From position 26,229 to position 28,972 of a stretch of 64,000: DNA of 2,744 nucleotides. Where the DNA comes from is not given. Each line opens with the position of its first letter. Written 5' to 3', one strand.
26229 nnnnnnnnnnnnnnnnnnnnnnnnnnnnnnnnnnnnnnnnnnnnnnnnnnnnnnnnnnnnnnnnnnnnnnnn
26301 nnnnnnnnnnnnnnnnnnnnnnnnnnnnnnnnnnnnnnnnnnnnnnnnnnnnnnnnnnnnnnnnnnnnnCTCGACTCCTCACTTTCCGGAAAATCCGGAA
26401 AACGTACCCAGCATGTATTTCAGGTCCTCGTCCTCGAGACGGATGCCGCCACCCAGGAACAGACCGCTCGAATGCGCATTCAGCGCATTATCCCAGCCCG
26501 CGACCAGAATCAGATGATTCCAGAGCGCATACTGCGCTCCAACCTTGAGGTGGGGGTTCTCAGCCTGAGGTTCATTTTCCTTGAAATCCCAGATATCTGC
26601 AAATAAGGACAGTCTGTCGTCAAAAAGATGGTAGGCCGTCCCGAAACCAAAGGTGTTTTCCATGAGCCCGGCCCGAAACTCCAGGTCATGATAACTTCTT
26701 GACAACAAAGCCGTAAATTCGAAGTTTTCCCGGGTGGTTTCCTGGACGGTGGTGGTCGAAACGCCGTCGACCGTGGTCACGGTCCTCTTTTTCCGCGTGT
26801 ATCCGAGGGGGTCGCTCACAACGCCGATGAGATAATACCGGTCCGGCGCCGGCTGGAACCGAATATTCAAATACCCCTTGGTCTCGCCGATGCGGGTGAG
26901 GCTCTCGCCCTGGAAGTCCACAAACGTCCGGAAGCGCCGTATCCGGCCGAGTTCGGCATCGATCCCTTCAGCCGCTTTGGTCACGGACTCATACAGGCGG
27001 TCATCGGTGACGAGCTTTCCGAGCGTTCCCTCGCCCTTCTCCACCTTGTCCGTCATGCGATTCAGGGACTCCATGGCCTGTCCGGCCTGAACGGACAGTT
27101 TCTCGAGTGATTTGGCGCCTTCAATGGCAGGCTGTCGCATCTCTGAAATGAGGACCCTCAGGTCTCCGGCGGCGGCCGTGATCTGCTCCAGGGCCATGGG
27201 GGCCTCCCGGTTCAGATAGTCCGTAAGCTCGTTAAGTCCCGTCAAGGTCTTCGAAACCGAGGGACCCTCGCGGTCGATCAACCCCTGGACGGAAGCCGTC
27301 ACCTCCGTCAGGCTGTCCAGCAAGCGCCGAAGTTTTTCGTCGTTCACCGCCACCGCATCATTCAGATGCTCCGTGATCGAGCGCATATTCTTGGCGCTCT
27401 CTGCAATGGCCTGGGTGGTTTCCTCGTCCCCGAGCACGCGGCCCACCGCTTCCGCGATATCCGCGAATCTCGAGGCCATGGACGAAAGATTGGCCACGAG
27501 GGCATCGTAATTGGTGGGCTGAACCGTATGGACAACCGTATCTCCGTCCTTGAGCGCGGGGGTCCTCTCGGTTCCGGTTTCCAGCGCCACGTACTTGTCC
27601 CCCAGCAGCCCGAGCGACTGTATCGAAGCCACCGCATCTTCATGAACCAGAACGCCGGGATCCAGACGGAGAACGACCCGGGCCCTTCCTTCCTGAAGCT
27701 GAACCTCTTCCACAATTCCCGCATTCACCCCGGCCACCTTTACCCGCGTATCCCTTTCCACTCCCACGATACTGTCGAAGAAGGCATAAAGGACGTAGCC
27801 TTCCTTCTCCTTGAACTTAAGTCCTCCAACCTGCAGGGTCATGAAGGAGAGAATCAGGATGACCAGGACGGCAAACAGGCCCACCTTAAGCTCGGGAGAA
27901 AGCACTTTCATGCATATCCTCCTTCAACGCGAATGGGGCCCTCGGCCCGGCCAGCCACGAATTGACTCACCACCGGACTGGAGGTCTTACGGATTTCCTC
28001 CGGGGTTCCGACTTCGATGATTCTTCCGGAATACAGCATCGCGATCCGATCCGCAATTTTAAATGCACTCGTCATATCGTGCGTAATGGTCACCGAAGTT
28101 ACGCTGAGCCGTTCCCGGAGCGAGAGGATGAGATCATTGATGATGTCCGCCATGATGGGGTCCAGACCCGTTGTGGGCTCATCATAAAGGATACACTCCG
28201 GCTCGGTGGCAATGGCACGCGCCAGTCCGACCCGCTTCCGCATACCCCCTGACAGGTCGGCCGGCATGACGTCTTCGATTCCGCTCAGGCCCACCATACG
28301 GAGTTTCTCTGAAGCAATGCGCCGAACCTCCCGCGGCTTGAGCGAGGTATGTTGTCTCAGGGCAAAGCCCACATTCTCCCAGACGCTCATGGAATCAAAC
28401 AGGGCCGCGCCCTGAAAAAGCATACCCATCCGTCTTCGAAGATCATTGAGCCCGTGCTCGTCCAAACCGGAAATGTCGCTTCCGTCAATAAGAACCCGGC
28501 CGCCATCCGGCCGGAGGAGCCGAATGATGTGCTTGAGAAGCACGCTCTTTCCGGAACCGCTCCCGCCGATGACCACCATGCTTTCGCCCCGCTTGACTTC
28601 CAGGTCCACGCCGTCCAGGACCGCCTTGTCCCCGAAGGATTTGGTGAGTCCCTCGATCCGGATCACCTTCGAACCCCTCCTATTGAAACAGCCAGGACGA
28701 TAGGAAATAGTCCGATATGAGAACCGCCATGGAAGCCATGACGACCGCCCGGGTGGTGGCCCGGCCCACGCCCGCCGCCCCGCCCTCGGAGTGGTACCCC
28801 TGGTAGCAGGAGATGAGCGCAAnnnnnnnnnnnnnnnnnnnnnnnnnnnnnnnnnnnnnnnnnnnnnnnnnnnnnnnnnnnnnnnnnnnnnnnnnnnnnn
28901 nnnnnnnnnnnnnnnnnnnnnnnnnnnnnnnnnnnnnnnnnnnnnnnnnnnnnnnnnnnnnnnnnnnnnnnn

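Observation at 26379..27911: MlaD/MCE protein with a ~330-residue C-terminal extension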

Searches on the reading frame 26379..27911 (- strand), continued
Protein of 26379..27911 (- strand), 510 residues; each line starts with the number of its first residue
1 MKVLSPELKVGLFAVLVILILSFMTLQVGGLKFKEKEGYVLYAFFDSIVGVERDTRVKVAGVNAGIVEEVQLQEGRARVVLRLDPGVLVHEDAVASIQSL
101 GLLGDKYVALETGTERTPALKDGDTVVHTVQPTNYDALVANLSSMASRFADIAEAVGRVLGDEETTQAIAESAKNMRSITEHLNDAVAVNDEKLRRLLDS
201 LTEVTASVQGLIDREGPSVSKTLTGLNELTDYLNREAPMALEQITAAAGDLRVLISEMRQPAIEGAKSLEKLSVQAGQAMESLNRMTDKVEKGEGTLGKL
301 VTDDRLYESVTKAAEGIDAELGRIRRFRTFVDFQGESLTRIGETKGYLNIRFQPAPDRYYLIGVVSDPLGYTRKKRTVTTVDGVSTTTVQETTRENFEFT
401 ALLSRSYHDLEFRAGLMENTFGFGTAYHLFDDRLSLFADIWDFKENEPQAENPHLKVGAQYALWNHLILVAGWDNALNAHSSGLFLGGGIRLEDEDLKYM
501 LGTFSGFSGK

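Call 22: find_encoding_contigs(protein=P0001, flank=10000, max_places=3)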
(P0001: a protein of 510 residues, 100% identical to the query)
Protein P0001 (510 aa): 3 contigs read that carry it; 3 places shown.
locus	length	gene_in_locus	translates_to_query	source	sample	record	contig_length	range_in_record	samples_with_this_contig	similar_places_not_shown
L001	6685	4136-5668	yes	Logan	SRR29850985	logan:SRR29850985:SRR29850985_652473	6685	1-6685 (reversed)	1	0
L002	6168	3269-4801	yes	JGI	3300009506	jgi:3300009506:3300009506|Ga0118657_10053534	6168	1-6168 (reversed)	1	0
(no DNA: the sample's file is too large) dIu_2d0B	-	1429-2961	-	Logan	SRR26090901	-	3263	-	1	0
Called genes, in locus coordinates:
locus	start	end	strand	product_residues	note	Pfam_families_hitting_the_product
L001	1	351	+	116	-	?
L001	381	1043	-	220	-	PF01121:CoaE, PF13238:AAA_18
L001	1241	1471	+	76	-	PF02416:TatA_B_E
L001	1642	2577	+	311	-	PF01168:Ala_racemase_N, PF00842:Ala_racemase_C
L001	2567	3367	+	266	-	PF02405:MlaE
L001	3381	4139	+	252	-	PF00005:ABC_tran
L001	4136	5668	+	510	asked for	PF02470:MlaD, PF28544:Helical_needle, PF27164:Aq_493_lipo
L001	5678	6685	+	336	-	?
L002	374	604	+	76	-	PF02416:TatA_B_E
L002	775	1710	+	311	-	PF01168:Ala_racemase_N, PF00842:Ala_racemase_C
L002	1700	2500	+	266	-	PF02405:MlaE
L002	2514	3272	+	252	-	PF00005:ABC_tran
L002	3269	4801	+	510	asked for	PF02470:MlaD, PF28544:Helical_needle, PF27164:Aq_493_lipo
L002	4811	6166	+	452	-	?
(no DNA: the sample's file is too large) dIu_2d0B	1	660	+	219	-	?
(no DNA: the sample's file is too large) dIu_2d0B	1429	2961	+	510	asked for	PF02470:MlaD, PF28544:Helical_needle, PF27164:Aq_493_lipo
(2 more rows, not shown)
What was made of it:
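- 26940..27506 (-): Amphipathic helical 'needle' region, aa 136-324, including the conserved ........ motif at aa 293-300. Precomputed Pfam PF28544 Helical_needle (call 22).
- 26433..26930 (-): C-terminal 10-stranded beta-barrel, aa 328-493. Strands 3 and 4 extend into a long polar hairpin (aa 368-396). Precomputed Pfam PF27164 Aq_493_lipo (call 22).
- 27908..28666 (-): mlaF-type ABC ATPase (252 aa). Its stop overlaps the mlaD start. Gene call of 252 aa on the identical public contig (call 22).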

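Call 23: find_encoding_contigs(protein=P0004, flank=10000, max_places=2)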
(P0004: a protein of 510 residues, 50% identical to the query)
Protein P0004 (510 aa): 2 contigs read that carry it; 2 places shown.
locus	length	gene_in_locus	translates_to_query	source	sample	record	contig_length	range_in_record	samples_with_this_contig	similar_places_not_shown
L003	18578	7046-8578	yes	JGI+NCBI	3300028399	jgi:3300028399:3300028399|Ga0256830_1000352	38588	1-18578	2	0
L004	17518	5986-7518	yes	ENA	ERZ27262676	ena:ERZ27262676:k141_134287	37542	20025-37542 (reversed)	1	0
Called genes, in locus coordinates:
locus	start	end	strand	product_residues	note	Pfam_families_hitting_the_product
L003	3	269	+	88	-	?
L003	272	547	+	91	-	PF09827:CRISPR_Cas2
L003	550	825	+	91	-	PF09827:CRISPR_Cas2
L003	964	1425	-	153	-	PF01398:JAB (weak), PF14464:Prok-JAB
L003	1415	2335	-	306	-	PF00291:PALP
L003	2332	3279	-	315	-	PF00291:PALP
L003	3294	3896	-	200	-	PF01121:CoaE, PF13238:AAA_18 (faint)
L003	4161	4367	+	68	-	PF02416:TatA_B_E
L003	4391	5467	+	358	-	PF01168:Ala_racemase_N, PF00842:Ala_racemase_C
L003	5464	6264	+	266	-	PF02405:MlaE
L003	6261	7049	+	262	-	PF00005:ABC_tran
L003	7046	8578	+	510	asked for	PF02470:MlaD, PF28544:Helical_needle, PF27164:Aq_493_lipo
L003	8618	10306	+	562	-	PF05157:MshEN, PF00437:T2SSE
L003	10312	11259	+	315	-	PF21687:T2SSK_1st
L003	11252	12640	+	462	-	PF05134:T2SSL (weak), PF05137:PilN (weak)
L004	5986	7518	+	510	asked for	PF02470:MlaD, PF28544:Helical_needle, PF27164:Aq_493_lipo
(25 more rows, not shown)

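Call 24: find_encoding_contigs(protein=P0019, flank=10000, max_places=1)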
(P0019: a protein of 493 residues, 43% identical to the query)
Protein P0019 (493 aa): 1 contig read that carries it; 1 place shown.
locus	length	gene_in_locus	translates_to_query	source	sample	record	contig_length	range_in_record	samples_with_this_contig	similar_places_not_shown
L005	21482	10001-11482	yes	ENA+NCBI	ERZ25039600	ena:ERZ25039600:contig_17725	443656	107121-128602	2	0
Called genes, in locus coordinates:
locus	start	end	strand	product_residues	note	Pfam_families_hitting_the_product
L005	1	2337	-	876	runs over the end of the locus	PF01411:tRNA-synt_2c, PF07973:tRNA_SAD, PF02272:DHHA1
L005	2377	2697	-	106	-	-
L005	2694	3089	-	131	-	PF21981:RecX_HTH3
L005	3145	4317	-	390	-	PF00437:T2SSE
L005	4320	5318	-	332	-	PF00154:RecA_N, PF06745:ATPase (weak), PF27531:MT3502_N (weak), PF21096:RecA_C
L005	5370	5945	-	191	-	PF10469:AKAP7_NLS, PF02834:LigT_PEase, PF13563:2_5_RNA_ligase2, PF02834:LigT_PEase (weak)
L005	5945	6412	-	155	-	PF04608:PgpA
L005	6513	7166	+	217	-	PF12804:NTP_transf_3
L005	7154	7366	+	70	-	PF02416:TatA_B_E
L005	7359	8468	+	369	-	PF01168:Ala_racemase_N, PF00842:Ala_racemase_C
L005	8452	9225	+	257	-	PF02405:MlaE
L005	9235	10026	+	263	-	PF00005:ABC_tran, PF13304:AAA_21 (faint)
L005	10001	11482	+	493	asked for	PF02470:MlaD, PF28544:Helical_needle, PF27164:Aq_493_lipo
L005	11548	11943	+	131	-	PF20332:DUF6627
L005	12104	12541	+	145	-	PF03412:Peptidase_C39, PF11814:DUF3335 (faint), PF13529:Peptidase_C39_2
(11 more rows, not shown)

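Call 25: find_encoding_contigs(protein=P0008, flank=10000, max_places=1)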
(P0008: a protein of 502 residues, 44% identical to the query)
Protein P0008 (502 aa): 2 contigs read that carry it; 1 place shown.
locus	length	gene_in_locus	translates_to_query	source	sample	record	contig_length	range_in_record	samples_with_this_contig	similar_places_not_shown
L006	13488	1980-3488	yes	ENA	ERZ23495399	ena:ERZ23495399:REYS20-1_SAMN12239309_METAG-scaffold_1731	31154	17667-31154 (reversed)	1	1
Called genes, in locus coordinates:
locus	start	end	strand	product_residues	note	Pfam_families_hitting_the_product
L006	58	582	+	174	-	PF00857:Isochorismatase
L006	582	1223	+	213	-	PF01135:PCMT, PF13847:Methyltransf_31, PF13649:Methyltransf_25 (weak)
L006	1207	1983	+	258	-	PF00005:ABC_tran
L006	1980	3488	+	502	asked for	PF02470:MlaD, PF04108:ATG17_like (weak), PF11887:Mce4_CUP1, PF28544:Helical_needle, PF27164:Aq_493_lipo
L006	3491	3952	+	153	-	-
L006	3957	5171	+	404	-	PF00437:T2SSE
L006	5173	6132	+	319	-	PF21687:T2SSK_1st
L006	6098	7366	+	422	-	PF05134:T2SSL, PF05137:PilN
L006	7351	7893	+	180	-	PF04350:PilO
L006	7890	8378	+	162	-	-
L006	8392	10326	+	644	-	PF21305:type_II_gspD_N0, PF03958:Secretin_N, PF00263:Secretin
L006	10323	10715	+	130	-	PF20332:DUF6627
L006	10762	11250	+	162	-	PF13529:Peptidase_C39_2, PF03412:Peptidase_C39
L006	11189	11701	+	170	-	PF13431:TPR_17 (faint), PF07719:TPR_2 (faint), PF13176:TPR_7 (faint), PF00515:TPR_1 (weak), PF13424:TPR_12, PF13414:TPR_11 (weak), PF13432:TPR_16 (weak), PF14559:TPR_19, +3 more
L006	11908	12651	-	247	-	PF01987:AIM24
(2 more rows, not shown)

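Call 26: predict_structure(alignment_id=A1)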
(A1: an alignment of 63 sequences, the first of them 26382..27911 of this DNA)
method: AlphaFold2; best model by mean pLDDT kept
length: 510 residues; sequences in the alignment: 63
mean_pLDDT: 57.7   pTM: 0.38
mean pLDDT of the five models: 57.7, 56.4, 56.3, 55.7, 54.1
residues with pLDDT >= 90: 32; 70-90: 182; 50-70: 51; < 50: 245
segments of 3 or more residues with pLDDT < 50: 29-34, 101-104, 134-326, 368-394, 496-510
pLDDT, mean of each block of 10 residues (from residue 1): 69 85 60 62 83 86 87 87 89 83 67 88 89 47 41 38 40 38 32 31 27 29 29 33 29 29 30 36 35 33 36 36 47 72 67 70 57 34 42 55 81 81 86 86 68 86 78 84 80 56 31
secondary structure, 60 per line:
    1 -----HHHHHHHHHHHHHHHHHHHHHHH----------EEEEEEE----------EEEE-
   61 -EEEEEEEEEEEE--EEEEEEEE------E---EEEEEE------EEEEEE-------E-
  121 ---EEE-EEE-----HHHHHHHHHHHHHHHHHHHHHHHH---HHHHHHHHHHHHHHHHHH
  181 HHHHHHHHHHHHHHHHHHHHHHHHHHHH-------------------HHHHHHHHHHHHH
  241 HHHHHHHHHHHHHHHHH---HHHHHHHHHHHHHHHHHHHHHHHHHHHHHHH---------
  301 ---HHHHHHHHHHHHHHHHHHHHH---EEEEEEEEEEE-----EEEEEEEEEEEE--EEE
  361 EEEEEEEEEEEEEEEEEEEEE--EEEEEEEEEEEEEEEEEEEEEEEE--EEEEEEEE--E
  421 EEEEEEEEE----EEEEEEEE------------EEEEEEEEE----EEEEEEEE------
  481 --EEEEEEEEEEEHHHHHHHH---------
elements in order: H6-28 E39-45 E56-59 E62-73 E76-83 E94-99 E106-111 E124-126 E128-130 H136-159 H163-208 H228-257 H261-291 H304-324 E328-338 E344-355 E358-381 E384-407 E410-417 E420-429 E434-441 E454-462 E467-474 E483-493 H494-501
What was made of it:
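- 27828..27896 (-): N-terminal inner-membrane anchor, aa 6-28. AF2 helix at 6-28 (call 26).
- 27516..27806 (-): Single MCE domain, aa 36-132. AF2 strands at 39-130 with pLDDT 83-89 (call 26).
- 26940..27506 (-): AF2 helices at 136-159, 163-208, 228-257, 261-291 and 304-324; pLDDT is below 50 in the monomer model (call 26).
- The helical region has pLDDT below 50 as a monomer (call 26), and no hexamer could be modelled.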

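Call 27: list_cluster_members(proteins=[P0001, P0004, P0008])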
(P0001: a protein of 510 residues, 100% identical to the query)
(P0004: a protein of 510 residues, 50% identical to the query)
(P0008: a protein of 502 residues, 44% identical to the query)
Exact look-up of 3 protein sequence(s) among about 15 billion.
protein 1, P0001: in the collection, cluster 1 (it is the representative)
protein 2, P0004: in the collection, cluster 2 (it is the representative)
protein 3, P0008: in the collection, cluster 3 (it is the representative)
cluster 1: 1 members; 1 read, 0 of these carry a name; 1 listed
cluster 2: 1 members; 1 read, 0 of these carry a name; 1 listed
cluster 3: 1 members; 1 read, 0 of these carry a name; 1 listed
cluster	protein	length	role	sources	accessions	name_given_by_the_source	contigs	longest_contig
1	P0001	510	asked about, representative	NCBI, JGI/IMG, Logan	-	-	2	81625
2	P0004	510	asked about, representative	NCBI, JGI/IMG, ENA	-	-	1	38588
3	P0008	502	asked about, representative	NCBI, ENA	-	-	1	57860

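Call 69: search_solved_structures(query=A1, max_evalue=0.001)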
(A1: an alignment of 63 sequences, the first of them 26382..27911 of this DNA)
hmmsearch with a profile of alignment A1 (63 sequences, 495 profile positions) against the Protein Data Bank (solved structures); distinct sequences matched with E-value up to 0.001: 22.
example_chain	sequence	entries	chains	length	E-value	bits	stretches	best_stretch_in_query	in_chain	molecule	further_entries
7ch8_A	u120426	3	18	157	3.3e-26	95.3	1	1-142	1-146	MlaD domain-containing protein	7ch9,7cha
8fed_B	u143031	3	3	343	5.9e-26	94.4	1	6-272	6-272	Virulence factor Mce family protein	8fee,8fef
7d08_G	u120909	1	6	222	1.6e-23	86.4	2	1-81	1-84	MCE family protein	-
6z5u_E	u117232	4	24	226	1.7e-23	86.3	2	1-77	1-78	MCE family protein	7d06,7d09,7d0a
6zy2_A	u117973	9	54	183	5.4e-21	78.1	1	1-141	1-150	YrbD protein | Outer membrane lipid asymmetry maintenance protein MlaD | Intermembrane phospholipid transport system binding protein MlaD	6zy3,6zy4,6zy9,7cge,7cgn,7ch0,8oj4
6xbd_A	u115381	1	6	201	7.3e-21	77.6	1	1-141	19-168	Phospholipid ABC transporter-binding protein MlaD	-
6ic4_A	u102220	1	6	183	1.4e-20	76.7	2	10-82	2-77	Toluene tolerance efflux transporter (ABC superfamily, PerI-bind)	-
8hpz_A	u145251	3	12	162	1.5e-16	63.4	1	35-141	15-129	Intermembrane phospholipid transport system binding protein MlaD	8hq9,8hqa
5uw2_A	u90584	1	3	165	1.8e-16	63.1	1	35-141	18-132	Probable phospholipid ABC transporter-binding protein MlaD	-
5uw8_A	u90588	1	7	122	5.9e-15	58.1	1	35-129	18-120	Probable phospholipid ABC transporter-binding protein MlaD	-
13hr_I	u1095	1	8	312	4.9e-14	55.1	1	6-276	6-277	Mce/MlaD domain-containing protein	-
8fed_D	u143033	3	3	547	1.7e-11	46.8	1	31-275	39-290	Virulence factor mce family protein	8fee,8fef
8fed_E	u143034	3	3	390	2.6e-11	46.1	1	38-217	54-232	Virulence factor Mce family protein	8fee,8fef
8fed_F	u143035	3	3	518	3.3e-10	42.5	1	15-132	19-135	Mce-family protein mce1f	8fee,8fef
8fed_C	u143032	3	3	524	6.5e-08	34.9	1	39-203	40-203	MCE-family protein MCE1c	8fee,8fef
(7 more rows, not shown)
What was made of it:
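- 26940..27506 (-): The family profile matches Mce1B (8fed_B) through position 272 (call 69).
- Closest known: Mycobacterial Mce1A-F heterohexamer. Same: The profile match covers MCE plus the first 130 or so residues of the helical needle (Mce1B, positions 6-272, E 6e-26, call 69).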

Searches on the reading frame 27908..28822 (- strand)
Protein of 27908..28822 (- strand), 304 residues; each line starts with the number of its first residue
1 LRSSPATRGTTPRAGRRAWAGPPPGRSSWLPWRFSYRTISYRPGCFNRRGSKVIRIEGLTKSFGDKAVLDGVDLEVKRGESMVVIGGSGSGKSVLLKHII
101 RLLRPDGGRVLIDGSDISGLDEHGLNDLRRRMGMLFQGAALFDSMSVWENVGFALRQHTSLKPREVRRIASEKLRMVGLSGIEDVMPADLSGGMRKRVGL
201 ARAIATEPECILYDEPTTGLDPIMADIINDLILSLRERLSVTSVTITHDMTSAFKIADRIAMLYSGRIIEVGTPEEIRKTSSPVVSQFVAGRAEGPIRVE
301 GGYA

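Call 5: search_protein_families(library=pfam, proteins=[window:27908-28822:-], max_evalue=0.01)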
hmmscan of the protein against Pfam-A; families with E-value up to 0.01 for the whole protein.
window:27908-28822:- (304 aa): 7 families
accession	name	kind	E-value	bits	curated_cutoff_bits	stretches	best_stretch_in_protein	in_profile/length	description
PF00005.33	ABC_tran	-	2.4e-31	109.6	25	1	69-218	1-137/137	ABC transporter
PF13555.12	AAA_29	-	0.0003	20.9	27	1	70-107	13-50/61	P-loop containing region of AAA domain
PF13191.12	AAA_16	-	0.00059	20.8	32.6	1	77-111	20-56/167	AAA ATPase domain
PF13304.12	AAA_21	-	0.0041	17.7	27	0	82-103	2-23/304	AAA domain, putative AbiEii toxin, Type IV TA system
PF25199.1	nSTAND_NTPase5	-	0.0062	16.8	34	0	74-116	36-79/145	Novel STAND NTPase 5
PF13401.12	AAA_22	-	0.0074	17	27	0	80-106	6-32/130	AAA domain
PF13245.12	AAA_19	-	0.0087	16.7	25.1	0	80-105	12-37/134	AAA domain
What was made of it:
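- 27908..28666 (-): PF00005, E 2e-31 (call 5).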
